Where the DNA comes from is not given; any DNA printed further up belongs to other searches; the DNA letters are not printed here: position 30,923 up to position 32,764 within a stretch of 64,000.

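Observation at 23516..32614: AT-rich 9.1-kb island encoding an rSAM/SPASM, carrier-protein, 37-aa Cys peptide, double ABC exporter, S8 fusion and orphan protein: candidate uncharacterised RiPP-type system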

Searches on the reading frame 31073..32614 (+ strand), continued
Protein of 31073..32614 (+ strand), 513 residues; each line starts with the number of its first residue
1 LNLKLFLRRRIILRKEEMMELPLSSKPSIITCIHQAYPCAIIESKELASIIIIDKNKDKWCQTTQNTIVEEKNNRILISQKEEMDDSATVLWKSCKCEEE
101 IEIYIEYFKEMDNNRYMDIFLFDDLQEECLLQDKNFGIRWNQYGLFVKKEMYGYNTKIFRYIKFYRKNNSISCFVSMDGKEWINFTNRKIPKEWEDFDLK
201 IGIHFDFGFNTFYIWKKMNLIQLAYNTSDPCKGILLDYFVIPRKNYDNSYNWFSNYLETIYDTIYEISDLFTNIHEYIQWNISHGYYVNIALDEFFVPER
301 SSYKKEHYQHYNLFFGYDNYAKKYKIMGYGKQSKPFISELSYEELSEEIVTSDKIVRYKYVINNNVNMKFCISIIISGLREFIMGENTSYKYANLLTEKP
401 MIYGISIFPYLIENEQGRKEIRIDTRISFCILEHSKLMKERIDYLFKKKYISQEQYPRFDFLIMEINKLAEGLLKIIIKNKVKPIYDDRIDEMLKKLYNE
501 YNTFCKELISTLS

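Call 49: find_related_loci(query=A1, collection=metagenome_contigs, flank=10000)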
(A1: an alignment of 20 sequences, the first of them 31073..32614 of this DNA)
Query A1 (513 aa) in metagenome_contigs; peptide patterns used: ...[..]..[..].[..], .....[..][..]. (x = any residue, [..] = any of these).
265 stretches matched a pattern; 9 encode a relative of the query (tblastn E <= 1e-3); 9 distinct loci.
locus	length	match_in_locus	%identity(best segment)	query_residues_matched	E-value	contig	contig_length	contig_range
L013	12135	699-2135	42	19-493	2e-118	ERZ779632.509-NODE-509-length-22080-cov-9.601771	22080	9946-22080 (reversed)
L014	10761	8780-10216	40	21-497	3e-110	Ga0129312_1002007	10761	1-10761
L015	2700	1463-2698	38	21-433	1e-91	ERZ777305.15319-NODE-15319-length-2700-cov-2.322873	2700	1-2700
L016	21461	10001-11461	33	21-508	1e-77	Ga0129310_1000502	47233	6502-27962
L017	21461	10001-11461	33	21-508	1e-76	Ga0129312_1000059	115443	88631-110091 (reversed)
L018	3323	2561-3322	41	4-257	5e-63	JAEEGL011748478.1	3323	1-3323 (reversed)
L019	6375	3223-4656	31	21-512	8e-59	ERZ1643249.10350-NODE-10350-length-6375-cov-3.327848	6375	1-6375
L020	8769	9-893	33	215-513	4e-44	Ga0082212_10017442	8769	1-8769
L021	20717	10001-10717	22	215-445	2e-7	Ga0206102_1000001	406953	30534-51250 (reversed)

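Call 75: search_protein_representatives(alignment_id=A1)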
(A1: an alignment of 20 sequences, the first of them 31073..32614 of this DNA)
Query: 20 sequences, 505 profile positions. Proteins with E-value up to 0.001 (for the whole library): 2602; up to 1e-10: 1341; up to 1e-30: 235. The best 150 are listed.
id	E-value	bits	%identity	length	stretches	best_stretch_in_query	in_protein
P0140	8.0e-188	642.1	-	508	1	3-504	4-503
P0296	1.2e-187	641.4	-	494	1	6-500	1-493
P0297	3.1e-178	610.4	-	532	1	3-500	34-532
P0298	4.1e-156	537.5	-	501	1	1-501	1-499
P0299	1.5e-150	519.1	-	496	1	7-501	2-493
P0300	5.3e-145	500.8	-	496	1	6-502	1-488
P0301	1.0e-131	457.0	-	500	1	4-501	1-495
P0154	1.6e-131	456.3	-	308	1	206-503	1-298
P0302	4.0e-131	455.0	-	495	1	4-502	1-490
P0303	2.7e-130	452.3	-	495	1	5-501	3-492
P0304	7.3e-129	447.6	-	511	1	6-504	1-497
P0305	2.5e-125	435.9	-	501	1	6-502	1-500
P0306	2.9e-124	432.4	-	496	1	3-500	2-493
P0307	6.5e-123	427.9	-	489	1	4-499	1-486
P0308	2.3e-116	406.3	-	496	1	7-498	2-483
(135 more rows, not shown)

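Call 76: search_protein_families(library=pfam, alignment_id=A1, max_evalue=1)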
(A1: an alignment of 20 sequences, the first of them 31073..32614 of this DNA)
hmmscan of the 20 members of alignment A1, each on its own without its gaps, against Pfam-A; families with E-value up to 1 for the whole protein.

A. member 1, window:31073-32614:+ (513 aa): 1 family
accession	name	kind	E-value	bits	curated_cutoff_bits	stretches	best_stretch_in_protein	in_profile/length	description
PF08893.15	DUF1839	-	0.041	13.6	22.5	1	255-309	63-119/313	Domain of unknown function (DUF1839)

B. families by the number of members that match (of 20 scanned): 8 families
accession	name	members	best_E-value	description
PF14399.12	BtrH_N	7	0.00024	Butirosin biosynthesis protein H, N-terminal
PF13529.12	Peptidase_C39_2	2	0.0032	Peptidase_C39 like family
PF08893.15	DUF1839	2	0.041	Domain of unknown function (DUF1839)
PF08343.15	RNR_N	1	0.018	Ribonucleotide reductase N-terminal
PF25056.1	DUF7793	1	0.043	Domain of unknown function (DUF7793)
PF16442.10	DUF5039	1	0.065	Domain of unknown function (DUF5039)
PF00370.27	FGGY_N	1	0.14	FGGY family of carbohydrate kinases, N-terminal domain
PF18440.7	GlcNAc-1_reg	1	0.14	Putative GlcNAc-1 phosphotransferase regulatory domain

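Call 82: search_protein_families(library=ncbifam, proteins=[L002:8355-9950:+, L011:8404-9936:+, L013:5913-7043:+, L013:7101-8177:+, L013:9051-10796:+, L002:5340-6155:+, L014:4268-5218:+, L012:7744-9228:+], max_evalue=0.01)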
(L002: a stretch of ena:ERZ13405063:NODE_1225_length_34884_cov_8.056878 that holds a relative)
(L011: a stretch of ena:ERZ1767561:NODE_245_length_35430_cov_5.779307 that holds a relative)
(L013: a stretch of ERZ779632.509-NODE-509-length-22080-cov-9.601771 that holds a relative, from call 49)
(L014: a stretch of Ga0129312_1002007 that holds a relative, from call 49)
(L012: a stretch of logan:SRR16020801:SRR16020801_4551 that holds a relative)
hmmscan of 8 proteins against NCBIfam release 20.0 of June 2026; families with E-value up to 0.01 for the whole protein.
L002:8355-9950:+ (531 aa): 2 families
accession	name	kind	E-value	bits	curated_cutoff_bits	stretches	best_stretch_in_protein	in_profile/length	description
TIGR01686.1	FkbH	subfamily_domain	2.8e-60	204.2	146.65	1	222-527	3-315/323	FkbH domain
TIGR01681.1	HAD-SF-IIIC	subfamily_domain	1.2e-12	48.8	35.75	1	223-343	1-128/132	HAD-IIIC family phosphatase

L011:8404-9936:+ (510 aa): 2 families
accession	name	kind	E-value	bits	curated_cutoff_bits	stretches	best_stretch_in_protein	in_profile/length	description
TIGR01686.1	FkbH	subfamily_domain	1e-64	218.7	146.65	1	196-485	2-291/323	FkbH domain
TIGR01681.1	HAD-SF-IIIC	subfamily_domain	6e-16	59.5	35.75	1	198-320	1-130/132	HAD-IIIC family phosphatase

L013:5913-7043:+ (376 aa): 3 families
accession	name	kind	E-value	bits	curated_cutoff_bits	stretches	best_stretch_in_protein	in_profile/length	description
NF005479.0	PRK07080.1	equivalog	7e-29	100.8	357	1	110-370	52-314/318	amino acid--[acyl-carrier-protein] ligase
NF002120.0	PRK00960.1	equivalog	3.2e-26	92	611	1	95-370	213-504/518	serine--tRNA ligase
TIGR00415.1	serS_MJ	equivalog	1.9e-24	86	489.55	1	113-370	229-501/518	serine--tRNA ligase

L013:7101-8177:+ (358 aa): 0 families

L013:9051-10796:+ (581 aa): 110 families (the best 25 are shown)
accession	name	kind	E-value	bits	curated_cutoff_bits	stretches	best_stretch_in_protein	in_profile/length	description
TIGR01733.1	AA-adenyl-dom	subfamily_domain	8.1e-101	337.8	317.4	1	44-423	21-409/409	amino acid adenylation domain-containing protein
NF003417.0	PRK04813.1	subfamily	2.1e-74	250.9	476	1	44-484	49-499/505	D-alanine--poly(phosphoribitol) ligase subunit DltA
TIGR01734.1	D-ala-DACP-lig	equivalog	8.9e-74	248.8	559.85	1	34-484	38-498/504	D-alanine--poly(phosphoribitol) ligase subunit DltA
NF047350.1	aureusi_NRPS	equivalog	1.9e-71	240.6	2500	1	44-484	460-891/2373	aureusimine non-ribosomal peptide synthetase AusA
NF004282.0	PRK05691.1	subfamily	3.9e-69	232.2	4090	1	45-485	1178-1623/4334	non-ribosomal peptide synthase/polyketide synthase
NF041803.1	NRPS_SolG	exception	3.7e-64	216.9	2200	1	45-486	608-1072/1163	solanimycin non-ribosomal peptide synthetase SolG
NF038078.1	NRPS_MxcG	equivalog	7.4e-62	209.1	2300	1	44-487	502-959/1442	myxochelin non-ribosomal peptide synthetase MxcG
NF004837.0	PRK06187.1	subfamily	3.9e-50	170.6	476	1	45-493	55-527/531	long-chain-fatty-acid--CoA ligase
NF007605.2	PRK10252.1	equivalog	1.5e-48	165.1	2400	1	49-488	505-961/1292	enterobactin non-ribosomal peptide synthetase EntF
TIGR03098.1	ligase_PEP_1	hypoth_equivalog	1.3e-46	159.1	592.35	1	45-484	47-514/517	acyl-CoA ligase (AMP-forming), exosortase A system-associated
TIGR01923.1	menE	equivalog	1.6e-39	136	330.15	1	44-483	20-441/442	o-succinylbenzoate--CoA ligase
NF006181.0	PRK08314.1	subfamily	5e-38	130.7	705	2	129-491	193-553/563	long-chain-fatty-acid--CoA ligase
NF002966.0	PRK03640.1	equivalog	3.3e-37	128.2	556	1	44-484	48-476/483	o-succinylbenzoate--CoA ligase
NF006386.0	PRK08633.1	equivalog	6.5e-33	113.6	1221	1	135-484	777-1137/1147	acyl-[ACP]--phospholipid O-acyltransferase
NF006754.0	PRK09274.1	equivalog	5.9e-32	110.6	478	1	54-424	72-475/555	fatty acid CoA ligase family protein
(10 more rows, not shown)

L002:5340-6155:+ (271 aa): 16 families
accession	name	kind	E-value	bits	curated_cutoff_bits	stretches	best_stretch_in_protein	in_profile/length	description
TIGR04352.1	HprK_rel_A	equivalog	3.1e-10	39.6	200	1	93-173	90-170/280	HprK-related kinase A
NF043075.1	MMSYN1_0197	equivalog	5.4e-05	22.3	550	1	93-148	9-63/341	spermidine/putrescine ABC transporter ATP-binding protein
TIGR04355.1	HprK_rel_B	hypoth_equivalog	8.9e-05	21.8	200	1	92-147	137-192/351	HprK-related kinase B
NF010860.0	PRK14267.1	equivalog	0.00013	21.7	412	1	110-223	29-142/253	phosphate ABC transporter ATP-binding protein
NF006987.0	PRK09452.1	equivalog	0.00039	19.2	482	1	112-148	44-78/378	spermidine/putrescine ABC transporter ATP-binding protein PotA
TIGR03265.1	PhnT2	equivalog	0.00063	19.1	457.7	1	110-144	29-61/353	putative 2-aminoethylphosphonate ABC transporter ATP-binding protein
NF008653.0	PRK11650.1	subfamily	0.0011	18.1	432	1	112-149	31-66/357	sn-glycerol-3-phosphate ABC transporter ATP-binding protein UgpC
NF047389.1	ATPase_Sll1717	subfamily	0.0018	17.5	75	1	106-143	27-55/454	P-loop ATPase, Sll1717 family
NF040729.1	ABC_ATP_SaoA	equivalog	0.003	17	360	1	112-140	32-58/248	ABC transporter ATP-binding protein SaoA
TIGR00679.1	hpr-ser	equivalog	0.0035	16.6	240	1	103-153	135-185/300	HPr(Ser) kinase/phosphatase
NF008513.0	PRK11432.1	equivalog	0.0051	15.8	496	1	111-147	32-66/351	ferric ABC transporter ATP-binding protein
NF008421.0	PRK11248.1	equivalog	0.0053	16.3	357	1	111-136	27-50/255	taurine ABC transporter ATP-binding subunit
NF000361.1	self_FomB_kinase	exception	0.006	15.7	400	1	111-174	138-201/325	FomB family phosphonate monophosphate kinase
TIGR00972.1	3a0107s01c2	equivalog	0.0068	15.8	343.2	0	110-131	26-47/248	phosphate ABC transporter ATP-binding protein PstB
TIGR01187.1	potA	subfamily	0.0084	15.2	355.6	0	116-147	1-30/325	polyamine ABC transporter ATP-binding protein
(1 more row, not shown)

L014:4268-5218:+ (316 aa): 2 families
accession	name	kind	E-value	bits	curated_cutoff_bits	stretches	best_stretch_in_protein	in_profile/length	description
NF058541.1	SusR_regulator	equivalog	0.0001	21.6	480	1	30-95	84-153/515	SusR family glycan utilization regulator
NF047481.1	lipo_LIC12587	subfamily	0.0037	16.7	200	1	38-105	68-135/213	LIC12587 family lipoprotein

L012:7744-9228:+ (494 aa): 109 families (the best 25 are shown)
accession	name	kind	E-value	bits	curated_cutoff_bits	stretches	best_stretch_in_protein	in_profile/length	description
NF004837.0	PRK06187.1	subfamily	4.5e-81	272.7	476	2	109-488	146-528/531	long-chain-fatty-acid--CoA ligase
NF052269.1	Staph_lig_FadD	equivalog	2.7e-62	210.7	650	1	93-486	112-497/499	long-chain-fatty-acid--CoA ligase FadD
NF005307.0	PRK06839.1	equivalog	7.8e-58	196.3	748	2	110-483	122-494/496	o-succinylbenzoate--CoA ligase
TIGR01923.1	menE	equivalog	1.6e-56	192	330.15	1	37-478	1-442/442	o-succinylbenzoate--CoA ligase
NF005702.0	PRK07514.1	subfamily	2e-56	191.4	558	1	117-485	139-503/506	malonyl-CoA synthase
NF002966.0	PRK03640.1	equivalog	9.4e-56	189.4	556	1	24-484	16-482/483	o-succinylbenzoate--CoA ligase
NF006182.0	PRK08316.1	subfamily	1e-55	189.3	663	2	109-485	147-520/523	fatty acyl-CoA synthetase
NF004511.1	PRK05852.1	equivalog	6.5e-53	180.1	650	1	119-481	140-503/505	FadD7 family fatty acid--CoA ligase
NF009233.0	PRK12583.1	subfamily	2e-51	175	832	1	121-488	189-556/558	fatty acid CoA ligase family protein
TIGR03098.1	ligase_PEP_1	hypoth_equivalog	2.8e-51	174.6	592.35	1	119-480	151-516/517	acyl-CoA ligase (AMP-forming), exosortase A system-associated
NF004114.0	PRK05605.1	equivalog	1.5e-49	168.8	766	2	111-484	195-571/575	long-chain-fatty-acid--CoA ligase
NF005801.1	PRK07656.1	equivalog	2.9e-49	168.1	657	2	123-479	153-500/500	FadD3 family acyl-CoA ligase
NF004758.0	PRK06087.1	equivalog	3.8e-46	157.6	736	1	126-491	180-544/548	medium-chain fatty-acid--CoA ligase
NF006181.0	PRK08314.1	subfamily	8.7e-46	156.3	705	2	119-487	189-559/563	long-chain-fatty-acid--CoA ligase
NF005858.0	PRK07787.1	subfamily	1.1e-45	156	575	1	126-480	125-470/471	acyl-CoA synthetase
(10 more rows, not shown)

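Call 89: search_dna_similar(query=window:31109-32614:+, collection=plasmids, mode=protein, max_rows=10)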
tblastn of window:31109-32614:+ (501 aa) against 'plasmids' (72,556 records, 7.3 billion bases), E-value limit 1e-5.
Records with a match: 7; places in all: 7; records where one place covers at least 80% of the query: 0.
Best place of each record, by identity: <60% 7.
By first word of the organism name: Bacillus 6; Paenibacillus 1.
By predicted mobility (MOB-suite, as given by PLSDB): non-mobilizable 4; conjugative 3.
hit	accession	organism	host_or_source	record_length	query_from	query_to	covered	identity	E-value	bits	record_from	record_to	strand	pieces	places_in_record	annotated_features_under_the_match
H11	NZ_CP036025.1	Bacillus mycoides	cell culture,soil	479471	203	471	54%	30.0%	4e-15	86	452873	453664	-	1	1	hypothetical protein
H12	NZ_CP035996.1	Bacillus mycoides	cell culture,soil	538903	203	471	54%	30.0%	5e-15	86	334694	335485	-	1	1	hypothetical protein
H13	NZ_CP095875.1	Bacillus sp. PGP15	-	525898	203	471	54%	30.0%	1e-14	85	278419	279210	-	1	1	hypothetical protein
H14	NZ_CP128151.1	Bacillus albus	bacterial isolate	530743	203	471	54%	30.0%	1e-14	85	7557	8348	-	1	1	hypothetical protein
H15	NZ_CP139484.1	Bacillus sp. RA(2023)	mixed culture,soil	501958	203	471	54%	30.0%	1e-14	84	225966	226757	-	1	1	hypothetical protein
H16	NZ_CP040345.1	Bacillus albus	Apostichopus japonicus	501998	203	471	54%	30.0%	1e-14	84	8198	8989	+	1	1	hypothetical protein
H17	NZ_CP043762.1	Paenibacillus sp. 37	whole organism,rhizosphere of Abies ...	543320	245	467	45%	28.4%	1e-6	59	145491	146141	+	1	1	hypothetical protein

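Call 94: find_encoding_contigs(protein=P0147, flank=10000, max_places=1)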
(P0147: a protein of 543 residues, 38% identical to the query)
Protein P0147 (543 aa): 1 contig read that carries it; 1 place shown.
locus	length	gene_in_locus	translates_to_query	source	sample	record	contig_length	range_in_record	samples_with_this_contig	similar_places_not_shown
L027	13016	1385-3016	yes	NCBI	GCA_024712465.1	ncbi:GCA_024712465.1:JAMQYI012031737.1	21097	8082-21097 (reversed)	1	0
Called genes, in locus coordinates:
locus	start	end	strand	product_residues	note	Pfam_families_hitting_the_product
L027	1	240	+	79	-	?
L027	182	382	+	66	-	-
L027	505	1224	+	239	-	PF00072:Response_reg, PF04397:LytTR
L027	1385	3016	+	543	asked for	-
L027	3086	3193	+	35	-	-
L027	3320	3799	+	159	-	-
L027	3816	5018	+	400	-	PF04055:Radical_SAM, PF13353:Fer4_12 (weak)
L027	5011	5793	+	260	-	PF12146:Hydrolase_4 (faint), PF00561:Abhydrolase_1 (weak), PF12697:Abhydrolase_6 (weak)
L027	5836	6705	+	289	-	PF00561:Abhydrolase_1 (weak), PF12146:Hydrolase_4 (weak)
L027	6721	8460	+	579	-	PF02543:Carbam_trans_N, PF16861:Carbam_trans_C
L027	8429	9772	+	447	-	PF13353:Fer4_12 (weak)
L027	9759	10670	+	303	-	PF00535:Glycos_transf_2, PF10111:Glyco_tranf_2_2, PF13641:Glyco_tranf_2_3 (weak), PF02709:Glyco_transf_7C (weak)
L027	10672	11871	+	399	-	PF19289:PmbA_TldD_3rd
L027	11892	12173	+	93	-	-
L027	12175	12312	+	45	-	-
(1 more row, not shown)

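Call 97: search_protein_families(library=pfam, proteins=[L016:2818-3100:+], max_evalue=10)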
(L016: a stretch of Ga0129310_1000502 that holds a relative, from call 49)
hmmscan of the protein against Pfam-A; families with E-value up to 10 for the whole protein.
L016:2818-3100:+ (94 aa): 0 families

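Call 100: search_protein_families(library=padloc, proteins=[window:31109-32614:+], max_evalue=0.001)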
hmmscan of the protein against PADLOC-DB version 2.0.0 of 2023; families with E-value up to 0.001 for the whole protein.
window:31109-32614:+ (501 aa): 0 families
